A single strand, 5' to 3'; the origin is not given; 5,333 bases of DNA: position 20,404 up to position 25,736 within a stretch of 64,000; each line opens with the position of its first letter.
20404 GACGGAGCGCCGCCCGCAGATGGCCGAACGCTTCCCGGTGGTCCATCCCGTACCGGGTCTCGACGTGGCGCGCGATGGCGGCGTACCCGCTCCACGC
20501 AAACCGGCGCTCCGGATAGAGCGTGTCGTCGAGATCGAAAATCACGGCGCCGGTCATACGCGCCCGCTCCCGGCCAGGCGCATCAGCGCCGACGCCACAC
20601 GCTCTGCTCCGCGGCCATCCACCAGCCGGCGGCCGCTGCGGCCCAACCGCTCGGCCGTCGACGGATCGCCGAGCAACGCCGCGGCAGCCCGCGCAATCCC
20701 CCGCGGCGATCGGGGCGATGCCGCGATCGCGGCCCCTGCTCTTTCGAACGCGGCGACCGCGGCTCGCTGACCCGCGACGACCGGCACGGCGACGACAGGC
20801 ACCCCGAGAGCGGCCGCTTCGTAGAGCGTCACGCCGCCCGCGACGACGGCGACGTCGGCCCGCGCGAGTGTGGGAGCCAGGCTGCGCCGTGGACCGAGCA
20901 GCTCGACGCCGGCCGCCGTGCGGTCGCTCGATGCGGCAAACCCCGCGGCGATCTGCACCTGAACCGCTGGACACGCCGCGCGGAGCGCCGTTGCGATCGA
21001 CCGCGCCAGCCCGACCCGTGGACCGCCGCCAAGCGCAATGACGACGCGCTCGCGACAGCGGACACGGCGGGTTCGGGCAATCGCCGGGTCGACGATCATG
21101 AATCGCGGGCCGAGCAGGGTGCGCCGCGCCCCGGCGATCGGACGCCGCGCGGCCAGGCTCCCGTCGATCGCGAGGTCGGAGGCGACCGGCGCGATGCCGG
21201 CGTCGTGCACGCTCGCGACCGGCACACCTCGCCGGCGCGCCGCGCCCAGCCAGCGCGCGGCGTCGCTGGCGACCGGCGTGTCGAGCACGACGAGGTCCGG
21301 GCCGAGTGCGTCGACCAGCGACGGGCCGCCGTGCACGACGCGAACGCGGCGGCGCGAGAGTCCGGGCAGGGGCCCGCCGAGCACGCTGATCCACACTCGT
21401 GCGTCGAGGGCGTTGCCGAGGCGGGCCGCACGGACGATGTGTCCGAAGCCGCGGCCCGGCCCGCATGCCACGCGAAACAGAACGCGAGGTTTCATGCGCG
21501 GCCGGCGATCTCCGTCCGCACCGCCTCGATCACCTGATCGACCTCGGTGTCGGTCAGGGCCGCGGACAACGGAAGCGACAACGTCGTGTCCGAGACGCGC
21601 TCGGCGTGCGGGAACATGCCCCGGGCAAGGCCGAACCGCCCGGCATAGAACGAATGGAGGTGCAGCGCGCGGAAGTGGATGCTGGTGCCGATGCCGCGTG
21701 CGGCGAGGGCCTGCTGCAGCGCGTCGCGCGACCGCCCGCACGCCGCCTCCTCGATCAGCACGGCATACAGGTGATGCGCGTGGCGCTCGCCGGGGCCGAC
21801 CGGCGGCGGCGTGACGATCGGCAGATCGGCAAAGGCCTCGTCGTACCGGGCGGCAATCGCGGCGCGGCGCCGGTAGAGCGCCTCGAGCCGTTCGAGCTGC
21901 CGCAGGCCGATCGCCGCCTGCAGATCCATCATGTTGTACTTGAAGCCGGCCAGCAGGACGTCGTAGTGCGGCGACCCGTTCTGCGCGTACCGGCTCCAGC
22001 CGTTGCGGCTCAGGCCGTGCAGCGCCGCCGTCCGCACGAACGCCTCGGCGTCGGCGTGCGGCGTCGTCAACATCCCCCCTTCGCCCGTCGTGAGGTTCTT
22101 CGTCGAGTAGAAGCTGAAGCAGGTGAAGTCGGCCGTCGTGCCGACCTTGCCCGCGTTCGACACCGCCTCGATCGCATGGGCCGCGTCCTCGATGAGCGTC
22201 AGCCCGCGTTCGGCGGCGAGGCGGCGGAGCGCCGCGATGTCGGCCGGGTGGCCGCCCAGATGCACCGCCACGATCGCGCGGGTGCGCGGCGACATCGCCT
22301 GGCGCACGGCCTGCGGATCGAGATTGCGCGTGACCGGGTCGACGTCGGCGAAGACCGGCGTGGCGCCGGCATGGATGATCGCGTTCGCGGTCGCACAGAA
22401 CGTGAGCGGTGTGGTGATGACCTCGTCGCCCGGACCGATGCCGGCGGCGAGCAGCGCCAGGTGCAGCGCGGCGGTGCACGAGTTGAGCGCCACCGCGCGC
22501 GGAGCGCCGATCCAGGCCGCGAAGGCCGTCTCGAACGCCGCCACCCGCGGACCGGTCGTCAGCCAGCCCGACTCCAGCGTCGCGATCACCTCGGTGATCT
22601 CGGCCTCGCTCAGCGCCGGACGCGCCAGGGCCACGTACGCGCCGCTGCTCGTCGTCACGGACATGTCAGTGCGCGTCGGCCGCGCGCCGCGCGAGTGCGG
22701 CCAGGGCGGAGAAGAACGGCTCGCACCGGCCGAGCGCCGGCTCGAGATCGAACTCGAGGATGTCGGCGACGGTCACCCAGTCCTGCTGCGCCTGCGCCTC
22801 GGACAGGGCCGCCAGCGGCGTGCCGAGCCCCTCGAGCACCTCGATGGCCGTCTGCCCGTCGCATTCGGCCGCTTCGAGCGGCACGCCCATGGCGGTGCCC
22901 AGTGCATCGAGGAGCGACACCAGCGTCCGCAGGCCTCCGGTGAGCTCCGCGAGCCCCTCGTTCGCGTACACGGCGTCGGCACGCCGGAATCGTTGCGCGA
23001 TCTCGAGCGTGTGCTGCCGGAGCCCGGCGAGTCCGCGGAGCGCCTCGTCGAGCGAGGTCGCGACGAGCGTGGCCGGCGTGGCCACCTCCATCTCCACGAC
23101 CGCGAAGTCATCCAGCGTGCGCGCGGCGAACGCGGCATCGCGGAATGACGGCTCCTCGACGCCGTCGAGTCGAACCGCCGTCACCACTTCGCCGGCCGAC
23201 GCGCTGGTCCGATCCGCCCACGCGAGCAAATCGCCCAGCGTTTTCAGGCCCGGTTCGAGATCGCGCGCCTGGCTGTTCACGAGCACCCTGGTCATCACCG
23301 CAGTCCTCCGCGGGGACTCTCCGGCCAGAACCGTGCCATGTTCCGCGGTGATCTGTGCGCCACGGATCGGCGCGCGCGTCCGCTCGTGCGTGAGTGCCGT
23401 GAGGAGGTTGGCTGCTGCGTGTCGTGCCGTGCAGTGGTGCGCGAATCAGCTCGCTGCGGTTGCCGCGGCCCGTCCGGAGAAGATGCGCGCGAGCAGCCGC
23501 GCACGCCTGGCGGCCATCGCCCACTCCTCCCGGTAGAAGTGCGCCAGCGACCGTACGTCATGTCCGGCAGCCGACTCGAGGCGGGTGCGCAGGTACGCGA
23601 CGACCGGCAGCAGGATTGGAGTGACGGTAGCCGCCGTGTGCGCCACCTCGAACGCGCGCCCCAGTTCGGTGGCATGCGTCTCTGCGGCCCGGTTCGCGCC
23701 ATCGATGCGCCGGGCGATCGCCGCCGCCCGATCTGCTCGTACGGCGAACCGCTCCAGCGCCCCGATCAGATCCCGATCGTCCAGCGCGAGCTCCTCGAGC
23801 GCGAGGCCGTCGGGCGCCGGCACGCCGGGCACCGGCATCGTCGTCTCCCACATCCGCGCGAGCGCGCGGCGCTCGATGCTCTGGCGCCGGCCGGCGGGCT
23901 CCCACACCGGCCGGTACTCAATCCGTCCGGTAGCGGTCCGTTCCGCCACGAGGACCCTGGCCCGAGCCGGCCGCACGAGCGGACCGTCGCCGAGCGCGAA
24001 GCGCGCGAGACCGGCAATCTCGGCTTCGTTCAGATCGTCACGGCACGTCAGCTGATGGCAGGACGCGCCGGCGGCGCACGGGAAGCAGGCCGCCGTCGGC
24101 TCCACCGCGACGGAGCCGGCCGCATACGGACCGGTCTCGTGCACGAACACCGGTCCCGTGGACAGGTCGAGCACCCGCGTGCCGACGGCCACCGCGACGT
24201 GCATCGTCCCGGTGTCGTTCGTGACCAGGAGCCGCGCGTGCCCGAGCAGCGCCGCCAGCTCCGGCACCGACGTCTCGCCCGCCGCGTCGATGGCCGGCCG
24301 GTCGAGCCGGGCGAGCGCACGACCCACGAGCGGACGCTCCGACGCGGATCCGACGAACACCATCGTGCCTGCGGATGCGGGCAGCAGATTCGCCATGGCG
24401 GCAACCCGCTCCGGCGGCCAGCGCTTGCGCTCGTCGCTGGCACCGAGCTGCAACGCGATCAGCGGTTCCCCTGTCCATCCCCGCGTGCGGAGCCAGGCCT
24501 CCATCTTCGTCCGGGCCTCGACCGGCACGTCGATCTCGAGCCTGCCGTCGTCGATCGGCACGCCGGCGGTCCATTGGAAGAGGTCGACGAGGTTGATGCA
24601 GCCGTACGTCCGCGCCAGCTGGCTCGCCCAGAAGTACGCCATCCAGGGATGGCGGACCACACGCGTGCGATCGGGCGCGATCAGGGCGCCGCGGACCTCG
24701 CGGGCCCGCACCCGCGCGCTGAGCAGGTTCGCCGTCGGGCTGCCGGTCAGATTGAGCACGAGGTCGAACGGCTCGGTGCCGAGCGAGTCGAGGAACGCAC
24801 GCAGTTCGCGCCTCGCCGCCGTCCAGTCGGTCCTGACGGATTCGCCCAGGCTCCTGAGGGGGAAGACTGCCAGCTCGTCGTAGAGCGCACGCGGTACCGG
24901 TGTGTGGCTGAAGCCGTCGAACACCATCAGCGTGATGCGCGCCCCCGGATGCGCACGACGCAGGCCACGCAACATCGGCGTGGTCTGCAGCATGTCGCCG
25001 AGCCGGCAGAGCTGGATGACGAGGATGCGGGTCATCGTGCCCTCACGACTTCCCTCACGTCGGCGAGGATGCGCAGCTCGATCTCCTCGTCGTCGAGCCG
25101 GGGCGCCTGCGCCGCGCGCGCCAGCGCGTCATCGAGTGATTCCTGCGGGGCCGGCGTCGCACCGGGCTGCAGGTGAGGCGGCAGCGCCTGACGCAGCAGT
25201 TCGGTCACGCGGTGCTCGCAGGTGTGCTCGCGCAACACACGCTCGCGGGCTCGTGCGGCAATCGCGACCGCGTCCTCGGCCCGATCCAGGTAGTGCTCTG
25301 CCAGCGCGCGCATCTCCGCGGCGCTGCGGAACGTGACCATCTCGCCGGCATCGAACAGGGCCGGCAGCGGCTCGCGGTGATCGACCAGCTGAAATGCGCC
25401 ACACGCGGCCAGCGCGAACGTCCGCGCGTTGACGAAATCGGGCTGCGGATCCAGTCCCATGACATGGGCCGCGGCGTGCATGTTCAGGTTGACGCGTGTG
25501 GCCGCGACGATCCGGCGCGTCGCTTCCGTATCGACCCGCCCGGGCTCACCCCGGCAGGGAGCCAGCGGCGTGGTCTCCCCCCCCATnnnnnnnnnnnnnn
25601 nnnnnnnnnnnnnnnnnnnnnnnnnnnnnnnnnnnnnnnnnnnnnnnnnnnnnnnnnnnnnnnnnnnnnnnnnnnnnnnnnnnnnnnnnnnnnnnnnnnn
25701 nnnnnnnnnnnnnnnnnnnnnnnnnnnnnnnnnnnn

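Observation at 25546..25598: Frameshift at a G8 homopolymer splits a glycosyltransferase beside the flagellin genes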

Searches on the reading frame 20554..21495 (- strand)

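Call 29: search_protein_families(library=pfam, proteins=[window:20554-21495:-], max_evalue=0.001)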
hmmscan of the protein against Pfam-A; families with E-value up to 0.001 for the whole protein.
window:20554-21495:- (313 aa): 2 families
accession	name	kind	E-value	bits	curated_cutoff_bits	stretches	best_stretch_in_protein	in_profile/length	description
PF13692.12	Glyco_trans_1_4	-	3.2e-07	31.1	27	1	193-277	57-142/142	Glycosyl transferases group 1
PF00534.26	Glycos_transf_1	-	3.7e-07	30.3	26.4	1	206-290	86-171/172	Glycosyl transferases group 1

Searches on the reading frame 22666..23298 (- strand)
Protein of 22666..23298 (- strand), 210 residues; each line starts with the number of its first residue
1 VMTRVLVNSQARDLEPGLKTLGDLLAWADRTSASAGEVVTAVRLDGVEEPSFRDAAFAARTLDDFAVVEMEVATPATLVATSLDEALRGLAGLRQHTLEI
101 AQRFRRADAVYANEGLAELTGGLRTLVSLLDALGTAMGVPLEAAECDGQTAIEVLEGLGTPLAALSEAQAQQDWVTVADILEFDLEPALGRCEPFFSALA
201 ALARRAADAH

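Call 4: search_protein_families(library=pfam, proteins=[window:22666-23298:-], max_evalue=0.01)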
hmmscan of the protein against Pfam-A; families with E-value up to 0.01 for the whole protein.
window:22666-23298:- (210 aa): 0 families

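Call 5: search_protein_families(library=ncbifam, proteins=[window:22666-23298:-], max_evalue=0.01)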
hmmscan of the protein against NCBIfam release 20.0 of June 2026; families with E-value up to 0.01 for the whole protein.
window:22666-23298:- (210 aa): 0 families

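Call 47: find_encoding_contigs(protein=window:22666-23295:-, flank=5000, max_places=10)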
Protein window:22666-23295:- (209 aa): 3 contigs read that carry it; 3 places shown.
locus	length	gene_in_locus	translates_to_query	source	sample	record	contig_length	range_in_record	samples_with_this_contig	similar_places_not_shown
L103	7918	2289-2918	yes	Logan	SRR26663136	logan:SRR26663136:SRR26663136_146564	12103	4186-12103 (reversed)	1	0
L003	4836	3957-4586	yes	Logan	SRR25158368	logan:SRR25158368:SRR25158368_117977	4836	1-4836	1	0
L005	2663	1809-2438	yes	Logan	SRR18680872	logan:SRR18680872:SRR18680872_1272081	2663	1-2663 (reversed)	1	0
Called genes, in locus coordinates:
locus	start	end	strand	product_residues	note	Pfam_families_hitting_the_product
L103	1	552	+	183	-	?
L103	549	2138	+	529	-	PF01075:Glyco_transf_9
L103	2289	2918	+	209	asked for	PF26154:DUF8042 (weak)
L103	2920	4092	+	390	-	PF00155:Aminotran_1_2 (weak), PF01041:DegT_DnrJ_EryC1, PF01212:Beta_elim_lyase (weak)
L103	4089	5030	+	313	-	PF13692:Glyco_trans_1_4 (weak), PF00534:Glycos_transf_1 (weak)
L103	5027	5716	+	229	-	PF00702:Hydrolase, PF12710:HAD, PF13419:HAD_2, PF13242:Hydrolase_like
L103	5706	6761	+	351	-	PF03102:NeuB, PF08666:SAF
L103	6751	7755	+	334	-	PF21360:PylC-like_N, PF02655:ATP-grasp_3, PF15632:ATPgrasp_Ter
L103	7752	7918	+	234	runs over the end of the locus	PF02348:CTP_transf_3, PF12804:NTP_transf_3 (weak)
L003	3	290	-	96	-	?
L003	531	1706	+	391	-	-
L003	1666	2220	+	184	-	PF13524:Glyco_trans_1_2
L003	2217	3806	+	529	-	PF01075:Glyco_transf_9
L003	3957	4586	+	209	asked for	PF26154:DUF8042 (weak)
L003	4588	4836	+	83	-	?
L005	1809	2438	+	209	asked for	PF26154:DUF8042 (weak)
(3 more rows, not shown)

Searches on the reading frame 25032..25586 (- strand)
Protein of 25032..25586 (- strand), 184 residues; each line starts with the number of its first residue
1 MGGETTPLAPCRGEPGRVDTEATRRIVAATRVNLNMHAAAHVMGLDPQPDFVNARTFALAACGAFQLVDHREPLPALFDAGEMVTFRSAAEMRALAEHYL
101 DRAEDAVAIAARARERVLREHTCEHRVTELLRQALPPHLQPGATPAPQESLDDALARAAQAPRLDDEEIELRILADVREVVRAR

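Call 21: find_encoding_contigs(protein=window:25032-25586:-, flank=3000, max_places=10)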
Protein window:25032-25586:- (184 aa): 1 contig read that carries it; 1 place shown.
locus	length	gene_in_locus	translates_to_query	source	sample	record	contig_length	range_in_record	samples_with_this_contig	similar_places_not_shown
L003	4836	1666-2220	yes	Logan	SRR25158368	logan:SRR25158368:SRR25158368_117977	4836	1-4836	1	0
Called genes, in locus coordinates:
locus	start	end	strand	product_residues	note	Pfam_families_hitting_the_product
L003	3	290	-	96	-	?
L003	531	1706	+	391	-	-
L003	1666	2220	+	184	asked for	PF13524:Glyco_trans_1_2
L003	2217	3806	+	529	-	PF01075:Glyco_transf_9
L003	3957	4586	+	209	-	PF26154:DUF8042 (weak)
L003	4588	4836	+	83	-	?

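Call 53: list_cluster_members(proteins=[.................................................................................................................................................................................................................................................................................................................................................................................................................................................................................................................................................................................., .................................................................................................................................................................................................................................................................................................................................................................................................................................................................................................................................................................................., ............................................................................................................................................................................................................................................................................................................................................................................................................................, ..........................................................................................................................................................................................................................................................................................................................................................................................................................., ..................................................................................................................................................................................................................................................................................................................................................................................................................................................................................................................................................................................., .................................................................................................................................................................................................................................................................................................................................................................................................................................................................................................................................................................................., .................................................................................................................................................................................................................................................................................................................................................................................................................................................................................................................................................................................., window:25035-25586:-, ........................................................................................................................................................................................, P0002])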
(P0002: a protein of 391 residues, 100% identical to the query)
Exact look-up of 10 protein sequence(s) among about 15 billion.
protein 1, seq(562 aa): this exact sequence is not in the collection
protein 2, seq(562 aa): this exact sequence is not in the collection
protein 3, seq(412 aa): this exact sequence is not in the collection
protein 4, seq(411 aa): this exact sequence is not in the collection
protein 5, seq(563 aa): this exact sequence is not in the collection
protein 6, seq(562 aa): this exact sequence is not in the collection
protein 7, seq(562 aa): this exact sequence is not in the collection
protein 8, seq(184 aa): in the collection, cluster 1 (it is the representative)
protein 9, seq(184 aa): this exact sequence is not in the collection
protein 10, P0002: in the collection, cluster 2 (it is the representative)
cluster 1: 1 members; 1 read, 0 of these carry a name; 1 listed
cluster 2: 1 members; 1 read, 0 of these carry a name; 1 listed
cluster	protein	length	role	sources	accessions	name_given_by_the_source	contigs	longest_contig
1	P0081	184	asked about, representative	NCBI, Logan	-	-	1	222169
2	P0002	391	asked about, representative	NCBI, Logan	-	-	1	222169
